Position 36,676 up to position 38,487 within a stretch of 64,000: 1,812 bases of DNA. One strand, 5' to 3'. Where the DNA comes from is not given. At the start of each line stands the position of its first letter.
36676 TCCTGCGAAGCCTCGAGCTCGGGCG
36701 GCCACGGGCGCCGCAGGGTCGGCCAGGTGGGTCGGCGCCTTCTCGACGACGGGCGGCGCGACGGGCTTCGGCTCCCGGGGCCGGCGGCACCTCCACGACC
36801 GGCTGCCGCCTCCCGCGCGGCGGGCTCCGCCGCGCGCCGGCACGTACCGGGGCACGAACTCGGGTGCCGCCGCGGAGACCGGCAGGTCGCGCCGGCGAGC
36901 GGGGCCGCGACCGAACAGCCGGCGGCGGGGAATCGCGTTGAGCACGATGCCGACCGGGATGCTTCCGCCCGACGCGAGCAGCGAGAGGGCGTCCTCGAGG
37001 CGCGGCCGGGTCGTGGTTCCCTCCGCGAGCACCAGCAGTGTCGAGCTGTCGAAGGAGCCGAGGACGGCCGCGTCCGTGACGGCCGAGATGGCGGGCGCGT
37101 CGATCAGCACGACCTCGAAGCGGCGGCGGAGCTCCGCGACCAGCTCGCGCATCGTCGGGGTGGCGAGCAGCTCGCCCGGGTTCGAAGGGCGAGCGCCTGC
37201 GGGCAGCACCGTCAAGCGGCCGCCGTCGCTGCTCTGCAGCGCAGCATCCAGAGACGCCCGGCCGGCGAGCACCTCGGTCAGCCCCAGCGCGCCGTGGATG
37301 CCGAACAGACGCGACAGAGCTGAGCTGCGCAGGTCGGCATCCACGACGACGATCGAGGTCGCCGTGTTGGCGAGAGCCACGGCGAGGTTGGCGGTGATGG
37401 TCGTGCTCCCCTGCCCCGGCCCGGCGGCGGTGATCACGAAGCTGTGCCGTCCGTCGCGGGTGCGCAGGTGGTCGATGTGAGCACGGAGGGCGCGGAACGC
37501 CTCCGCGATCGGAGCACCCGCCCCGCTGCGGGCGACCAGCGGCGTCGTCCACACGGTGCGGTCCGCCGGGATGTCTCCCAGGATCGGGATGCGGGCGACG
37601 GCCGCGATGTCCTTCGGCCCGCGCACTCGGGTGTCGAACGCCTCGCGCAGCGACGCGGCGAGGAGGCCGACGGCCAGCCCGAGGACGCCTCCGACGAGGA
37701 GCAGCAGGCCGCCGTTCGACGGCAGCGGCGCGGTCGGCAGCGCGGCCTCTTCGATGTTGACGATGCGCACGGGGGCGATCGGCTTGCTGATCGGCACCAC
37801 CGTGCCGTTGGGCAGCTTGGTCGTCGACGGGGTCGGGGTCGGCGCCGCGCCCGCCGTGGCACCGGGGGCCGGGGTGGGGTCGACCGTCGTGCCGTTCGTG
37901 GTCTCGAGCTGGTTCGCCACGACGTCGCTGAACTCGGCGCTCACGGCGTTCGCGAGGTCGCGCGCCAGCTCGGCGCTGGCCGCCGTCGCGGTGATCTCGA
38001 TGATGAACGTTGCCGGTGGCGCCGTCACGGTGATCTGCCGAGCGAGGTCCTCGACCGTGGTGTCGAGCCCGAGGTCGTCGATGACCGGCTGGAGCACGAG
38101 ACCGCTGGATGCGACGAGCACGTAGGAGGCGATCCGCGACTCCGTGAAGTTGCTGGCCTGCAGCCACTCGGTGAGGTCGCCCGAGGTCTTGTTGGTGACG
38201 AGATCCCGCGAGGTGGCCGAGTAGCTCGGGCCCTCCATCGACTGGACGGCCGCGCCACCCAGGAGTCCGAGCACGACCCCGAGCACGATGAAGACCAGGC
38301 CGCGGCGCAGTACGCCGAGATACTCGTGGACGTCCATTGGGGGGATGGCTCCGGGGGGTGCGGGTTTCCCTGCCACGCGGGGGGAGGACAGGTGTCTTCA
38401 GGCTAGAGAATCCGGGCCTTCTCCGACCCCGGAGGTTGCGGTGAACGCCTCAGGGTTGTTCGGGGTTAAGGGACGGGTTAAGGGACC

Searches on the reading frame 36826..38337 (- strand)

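Call 31: search_protein_families(library=pfam, proteins=[window:36826-38337:-], max_evalue=0.01)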
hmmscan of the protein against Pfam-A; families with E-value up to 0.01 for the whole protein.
seq(504 aa): 6 families
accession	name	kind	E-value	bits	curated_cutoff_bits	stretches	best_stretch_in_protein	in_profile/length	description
PF01656.29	CbiA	-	7.1e-06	26.4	25.4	1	301-350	2-47/125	CobQ/CobB/MinD/ParA nucleotide binding domain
PF13614.12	AAA_31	-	2.3e-05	24.8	27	1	308-426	12-138/177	AAA domain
PF02706.20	Wzz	-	3.5e-05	24.5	25.5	1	1-88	3-90/91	Chain length determinant protein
PF10609.15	ParA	-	5.9e-05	23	27.1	1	300-349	6-55/246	NUBPL iron-transfer P-loop NTPase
PF06564.18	CBP_BcsQ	-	0.00023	21.2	21.3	1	308-436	12-145/234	Cellulose biosynthesis protein BcsQ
PF09140.17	MipZ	-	0.00076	19.3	20.7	1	301-416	4-109/262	ATPase MipZ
